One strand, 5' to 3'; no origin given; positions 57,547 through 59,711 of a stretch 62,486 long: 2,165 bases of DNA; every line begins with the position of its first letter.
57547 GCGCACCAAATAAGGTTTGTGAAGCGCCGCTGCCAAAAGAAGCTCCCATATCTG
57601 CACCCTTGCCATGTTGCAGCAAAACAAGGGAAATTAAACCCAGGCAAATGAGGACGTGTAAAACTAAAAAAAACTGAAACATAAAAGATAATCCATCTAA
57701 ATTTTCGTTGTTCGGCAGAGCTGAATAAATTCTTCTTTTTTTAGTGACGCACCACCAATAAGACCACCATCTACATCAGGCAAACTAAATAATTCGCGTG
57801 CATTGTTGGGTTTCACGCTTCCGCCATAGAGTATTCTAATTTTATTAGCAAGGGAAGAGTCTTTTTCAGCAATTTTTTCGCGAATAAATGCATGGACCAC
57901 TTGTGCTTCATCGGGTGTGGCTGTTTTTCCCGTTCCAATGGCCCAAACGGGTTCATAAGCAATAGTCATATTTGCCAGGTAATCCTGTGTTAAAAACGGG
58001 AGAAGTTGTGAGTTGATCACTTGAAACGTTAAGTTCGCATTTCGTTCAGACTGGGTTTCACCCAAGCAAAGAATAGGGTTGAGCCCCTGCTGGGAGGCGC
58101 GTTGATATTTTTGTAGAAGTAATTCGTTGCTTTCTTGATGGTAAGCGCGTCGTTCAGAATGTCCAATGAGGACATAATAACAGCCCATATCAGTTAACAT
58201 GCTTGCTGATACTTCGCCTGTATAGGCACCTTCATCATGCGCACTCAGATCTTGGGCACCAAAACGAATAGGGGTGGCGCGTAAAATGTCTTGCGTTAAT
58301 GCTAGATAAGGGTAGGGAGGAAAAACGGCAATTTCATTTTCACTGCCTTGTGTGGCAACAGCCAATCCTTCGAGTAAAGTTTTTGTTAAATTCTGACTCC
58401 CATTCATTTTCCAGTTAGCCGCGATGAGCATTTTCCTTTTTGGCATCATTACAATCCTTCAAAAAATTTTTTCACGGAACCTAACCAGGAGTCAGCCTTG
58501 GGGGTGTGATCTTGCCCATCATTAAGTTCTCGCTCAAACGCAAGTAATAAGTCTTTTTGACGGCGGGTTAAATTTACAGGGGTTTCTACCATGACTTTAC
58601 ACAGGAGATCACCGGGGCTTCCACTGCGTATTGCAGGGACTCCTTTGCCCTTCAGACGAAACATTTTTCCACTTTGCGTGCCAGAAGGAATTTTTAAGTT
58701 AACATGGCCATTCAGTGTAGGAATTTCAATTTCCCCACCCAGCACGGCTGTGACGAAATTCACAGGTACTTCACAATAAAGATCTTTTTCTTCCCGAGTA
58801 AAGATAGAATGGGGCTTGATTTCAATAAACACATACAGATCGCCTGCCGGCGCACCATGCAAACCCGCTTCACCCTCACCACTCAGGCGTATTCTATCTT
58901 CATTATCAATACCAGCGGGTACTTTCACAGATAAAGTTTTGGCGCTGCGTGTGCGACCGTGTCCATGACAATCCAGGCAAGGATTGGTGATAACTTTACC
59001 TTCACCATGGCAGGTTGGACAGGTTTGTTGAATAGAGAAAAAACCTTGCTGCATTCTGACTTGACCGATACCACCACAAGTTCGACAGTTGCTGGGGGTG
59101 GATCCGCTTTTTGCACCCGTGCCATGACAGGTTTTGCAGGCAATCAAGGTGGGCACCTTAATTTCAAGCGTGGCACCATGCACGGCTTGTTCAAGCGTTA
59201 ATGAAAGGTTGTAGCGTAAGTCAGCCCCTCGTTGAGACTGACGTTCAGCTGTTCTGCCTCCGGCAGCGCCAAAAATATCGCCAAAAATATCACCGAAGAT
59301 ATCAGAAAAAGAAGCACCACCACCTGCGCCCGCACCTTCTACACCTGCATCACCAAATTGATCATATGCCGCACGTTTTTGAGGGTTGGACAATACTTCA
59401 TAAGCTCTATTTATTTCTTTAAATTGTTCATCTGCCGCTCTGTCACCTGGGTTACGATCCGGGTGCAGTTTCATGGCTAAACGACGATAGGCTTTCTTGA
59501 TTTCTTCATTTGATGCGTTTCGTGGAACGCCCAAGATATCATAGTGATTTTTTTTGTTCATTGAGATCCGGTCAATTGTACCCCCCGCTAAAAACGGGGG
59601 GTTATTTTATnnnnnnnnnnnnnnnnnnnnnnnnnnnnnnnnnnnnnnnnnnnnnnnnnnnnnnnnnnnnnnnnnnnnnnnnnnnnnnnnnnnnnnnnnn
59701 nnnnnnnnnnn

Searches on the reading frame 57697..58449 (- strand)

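Call 64: search_protein_families(library=pfam, proteins=[window:57697-58449:-], max_evalue=0.001)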
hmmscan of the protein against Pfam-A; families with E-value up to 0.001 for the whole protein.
window:57697-58449:- (250 aa): 1 family
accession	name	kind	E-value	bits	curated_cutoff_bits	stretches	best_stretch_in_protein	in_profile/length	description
PF00121.24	TIM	-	5.3e-90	301.6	20.1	1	7-247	1-244/245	Triosephosphate isomerase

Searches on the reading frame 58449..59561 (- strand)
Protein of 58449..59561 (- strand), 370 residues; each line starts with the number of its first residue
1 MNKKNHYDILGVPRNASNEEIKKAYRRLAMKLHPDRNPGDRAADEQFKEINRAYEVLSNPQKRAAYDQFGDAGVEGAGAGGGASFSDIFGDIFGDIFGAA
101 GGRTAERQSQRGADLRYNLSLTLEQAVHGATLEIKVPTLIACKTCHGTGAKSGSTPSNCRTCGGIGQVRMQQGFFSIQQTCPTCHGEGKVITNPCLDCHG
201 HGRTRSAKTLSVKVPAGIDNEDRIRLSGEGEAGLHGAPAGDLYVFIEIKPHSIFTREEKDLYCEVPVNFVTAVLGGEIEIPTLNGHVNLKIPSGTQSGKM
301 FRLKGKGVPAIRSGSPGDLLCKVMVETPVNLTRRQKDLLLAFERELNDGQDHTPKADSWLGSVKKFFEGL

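Call 64: search_protein_families(library=pfam, proteins=[window:58449-59561:-], max_evalue=0.001)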
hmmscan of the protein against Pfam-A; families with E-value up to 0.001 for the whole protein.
window:58449-59561:- (370 aa): 3 families
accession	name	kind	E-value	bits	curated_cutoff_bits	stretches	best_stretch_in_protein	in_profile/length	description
PF01556.23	DnaJ_C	-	2.5e-51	174.1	26.6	1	115-328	1-152/152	DnaJ C terminal domain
PF00226.36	DnaJ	-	3.7e-30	104.3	27.8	1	5-67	1-63/63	DnaJ domain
PF00684.25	DnaJ_CXXCXGXG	-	1.1e-16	61.2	32.7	1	142-202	1-65/65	DnaJ central domain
